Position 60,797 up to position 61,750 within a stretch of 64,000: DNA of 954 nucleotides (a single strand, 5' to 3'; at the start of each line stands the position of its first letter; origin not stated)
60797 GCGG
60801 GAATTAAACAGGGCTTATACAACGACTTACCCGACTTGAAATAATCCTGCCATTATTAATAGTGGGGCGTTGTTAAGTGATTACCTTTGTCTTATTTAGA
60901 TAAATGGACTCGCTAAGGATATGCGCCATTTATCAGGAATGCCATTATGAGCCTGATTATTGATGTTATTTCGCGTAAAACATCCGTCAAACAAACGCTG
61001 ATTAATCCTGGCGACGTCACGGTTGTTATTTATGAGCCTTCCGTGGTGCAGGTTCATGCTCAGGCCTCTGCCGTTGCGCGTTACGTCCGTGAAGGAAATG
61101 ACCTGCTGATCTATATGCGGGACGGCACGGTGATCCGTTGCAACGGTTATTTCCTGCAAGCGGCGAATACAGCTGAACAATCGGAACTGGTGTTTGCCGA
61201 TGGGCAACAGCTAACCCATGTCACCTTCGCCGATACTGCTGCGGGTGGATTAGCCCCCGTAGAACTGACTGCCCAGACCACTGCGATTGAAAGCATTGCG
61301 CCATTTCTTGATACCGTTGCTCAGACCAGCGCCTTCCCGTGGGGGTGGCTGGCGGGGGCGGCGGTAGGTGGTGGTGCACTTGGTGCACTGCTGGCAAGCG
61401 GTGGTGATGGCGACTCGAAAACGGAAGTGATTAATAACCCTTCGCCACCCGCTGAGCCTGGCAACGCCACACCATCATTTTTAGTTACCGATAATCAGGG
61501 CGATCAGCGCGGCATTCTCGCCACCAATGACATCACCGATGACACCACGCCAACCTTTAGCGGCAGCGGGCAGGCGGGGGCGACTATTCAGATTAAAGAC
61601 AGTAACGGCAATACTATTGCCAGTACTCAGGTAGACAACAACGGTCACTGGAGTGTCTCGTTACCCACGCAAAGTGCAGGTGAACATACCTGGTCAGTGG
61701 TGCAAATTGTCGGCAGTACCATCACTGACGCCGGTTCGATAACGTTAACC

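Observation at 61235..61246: LapG-type di-alanine (TAAG) motif in the adhesin N-terminal module suggests periplasmic-protease-controlled surface retention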

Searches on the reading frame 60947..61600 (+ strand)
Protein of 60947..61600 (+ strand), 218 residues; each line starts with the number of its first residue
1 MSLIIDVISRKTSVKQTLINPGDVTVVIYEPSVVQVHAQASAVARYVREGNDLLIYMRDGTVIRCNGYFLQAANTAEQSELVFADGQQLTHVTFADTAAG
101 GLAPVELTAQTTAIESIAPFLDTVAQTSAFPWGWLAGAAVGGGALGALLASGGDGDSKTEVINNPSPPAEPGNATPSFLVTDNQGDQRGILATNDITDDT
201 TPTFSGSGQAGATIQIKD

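Call 6: search_protein_families(proteins=[window:60947-61600:+], library=ncbifam, max_evalue=0.01)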
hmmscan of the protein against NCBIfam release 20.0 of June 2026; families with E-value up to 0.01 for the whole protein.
window:60947-61600:+ (218 aa): 3 families
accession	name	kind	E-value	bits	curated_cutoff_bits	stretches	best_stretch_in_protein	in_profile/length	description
NF047714.1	adhesin_SiiEA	exception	1.1e-146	486.3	425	1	1-218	1-217/229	BapA-related adhesin SiiEA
NF033677.1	biofilm_BapA_N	domain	3.5e-20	71.6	35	1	5-69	1-63/64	BapA prefix-like domain-containing protein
NF040520.1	Ig_like_BLP2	equivalog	1.4e-11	43.3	750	2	24-85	21-80/730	Ig-like repeat protein Blp2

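Call 11: search_solved_structures(query=window:60947-61480:+, max_evalue=10, show_alignments=3)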
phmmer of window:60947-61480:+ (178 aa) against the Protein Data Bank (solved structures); distinct sequences matched with E-value up to 10: 10.
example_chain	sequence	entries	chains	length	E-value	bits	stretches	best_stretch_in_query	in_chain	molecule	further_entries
9smf_Y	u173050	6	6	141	0.042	17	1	84-139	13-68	NADH dehydrogenase [ubiquinone] 1 alpha subcomplex subunit 11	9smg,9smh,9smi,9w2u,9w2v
5ldw_Y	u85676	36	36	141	0.042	17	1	84-139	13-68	NADH dehydrogenase [ubiquinone] 1 alpha subcomplex subunit 11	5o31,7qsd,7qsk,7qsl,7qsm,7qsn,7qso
5ldx_Y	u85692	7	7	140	0.054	16.6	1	85-139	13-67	NADH dehydrogenase [ubiquinone] 1 alpha subcomplex subunit 11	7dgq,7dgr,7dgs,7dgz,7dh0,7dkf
5lc5_Y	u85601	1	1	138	0.054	16.6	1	85-139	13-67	NADH dehydrogenase [ubiquinone] 1 alpha subcomplex subunit 11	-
9r01_V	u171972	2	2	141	0.12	15.5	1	85-139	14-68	NADH dehydrogenase [ubiquinone] 1 alpha subcomplex subunit 11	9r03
6zka_V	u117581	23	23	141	0.12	15.5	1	85-139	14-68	Mitochondrial complex I, B14.7 subunit | Uncharacterized protein | NADH dehydrogenase [ubiquinone] 1 alpha subcomplex subunit 11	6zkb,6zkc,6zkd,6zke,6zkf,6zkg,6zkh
6q9b_AK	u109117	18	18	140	0.14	15.2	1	85-139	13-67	NADH dehydrogenase [ubiquinone] 1 alpha subcomplex subunit 11 | NDUFA11 | Complex I-B14.7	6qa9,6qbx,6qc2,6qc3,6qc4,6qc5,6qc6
5gpn_Ag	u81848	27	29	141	0.55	13.3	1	85-140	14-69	NADH dehydrogenase [ubiquinone] 1 alpha subcomplex subunit 11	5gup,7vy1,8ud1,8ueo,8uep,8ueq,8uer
6cw5_A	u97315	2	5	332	0.56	13.3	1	101-155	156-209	Ribokinase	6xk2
7v2c_V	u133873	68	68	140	0.77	12.8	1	85-139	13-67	NADH dehydrogenase [ubiquinone] 1 alpha subcomplex subunit 11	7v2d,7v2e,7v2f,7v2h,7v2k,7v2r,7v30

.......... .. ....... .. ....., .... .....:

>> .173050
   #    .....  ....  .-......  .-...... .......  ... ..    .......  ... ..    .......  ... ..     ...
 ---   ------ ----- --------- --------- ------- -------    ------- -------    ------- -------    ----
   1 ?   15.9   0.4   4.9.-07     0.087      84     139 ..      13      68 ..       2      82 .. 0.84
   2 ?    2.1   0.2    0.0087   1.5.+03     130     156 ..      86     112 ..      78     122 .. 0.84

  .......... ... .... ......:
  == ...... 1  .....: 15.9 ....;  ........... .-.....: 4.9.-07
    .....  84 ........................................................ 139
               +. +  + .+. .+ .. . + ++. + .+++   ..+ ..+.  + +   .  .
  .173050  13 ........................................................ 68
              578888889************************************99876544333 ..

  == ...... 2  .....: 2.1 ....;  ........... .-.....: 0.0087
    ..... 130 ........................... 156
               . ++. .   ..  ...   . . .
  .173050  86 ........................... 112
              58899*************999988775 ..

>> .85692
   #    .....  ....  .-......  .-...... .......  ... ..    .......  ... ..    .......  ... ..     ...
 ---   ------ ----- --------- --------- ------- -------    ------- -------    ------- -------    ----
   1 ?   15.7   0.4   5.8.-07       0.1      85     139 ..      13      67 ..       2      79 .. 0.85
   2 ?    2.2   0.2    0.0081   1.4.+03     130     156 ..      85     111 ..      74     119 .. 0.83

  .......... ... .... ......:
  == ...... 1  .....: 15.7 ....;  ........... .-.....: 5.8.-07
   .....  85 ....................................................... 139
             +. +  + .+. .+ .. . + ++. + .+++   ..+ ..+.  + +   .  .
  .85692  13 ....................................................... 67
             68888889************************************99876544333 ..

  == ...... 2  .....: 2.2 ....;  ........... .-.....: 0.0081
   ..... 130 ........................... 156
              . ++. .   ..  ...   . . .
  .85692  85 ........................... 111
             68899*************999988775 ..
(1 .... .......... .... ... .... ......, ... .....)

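Call 33: search_protein_families(proteins=[window:60947-61480:+], library=ncbifam, max_evalue=10)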
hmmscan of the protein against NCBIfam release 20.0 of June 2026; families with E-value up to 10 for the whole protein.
window:60947-61480:+ (178 aa): 5 families
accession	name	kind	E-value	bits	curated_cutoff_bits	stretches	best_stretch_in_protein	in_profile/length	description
NF047714.1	adhesin_SiiEA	exception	1e-118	394.9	425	1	1-178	1-177/229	BapA-related adhesin SiiEA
NF033677.1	biofilm_BapA_N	domain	2.5e-20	72.1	35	1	5-69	1-63/64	BapA prefix-like domain-containing protein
NF040520.1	Ig_like_BLP2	equivalog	8e-06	24.3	750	1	24-85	21-80/730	Ig-like repeat protein Blp2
NF053524.1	thylo_ssl2009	equivalog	0.029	15.1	58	1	126-163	3-43/90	ssl2009 family thylakoid membrane protein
NF011947.0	PRK15418.1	equivalog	0.063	12.5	486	1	5-76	184-255/319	transcriptional regulator LsrR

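Call 48: predict_structure(alignment_id=A2)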
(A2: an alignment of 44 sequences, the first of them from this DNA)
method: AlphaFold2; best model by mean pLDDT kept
length: 185 residues; sequences in the alignment: 44
mean_pLDDT: 81.1   pTM: 0.66
mean pLDDT of the five models: 81.1, 80.1, 79.7, 79.7, 78.4
residues with pLDDT >= 90: 106; 70-90: 26; 50-70: 25; < 50: 28
segments of 3 or more residues with pLDDT < 50: 125-151
pLDDT, mean of each block of 10 residues (from residue 1): 94 95 95 98 97 97 97 91 97 83 93 96 57 44 43 53 67 68 70
secondary structure, 60 per line:
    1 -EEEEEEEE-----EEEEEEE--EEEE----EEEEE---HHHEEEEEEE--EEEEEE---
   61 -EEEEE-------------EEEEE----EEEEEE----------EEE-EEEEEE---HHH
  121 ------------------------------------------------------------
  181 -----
elements in order: E2-9 E15-21 E24-27 E32-36 E43-49 E52-57 E62-66 E80-84 E89-94 E105-107 E109-114
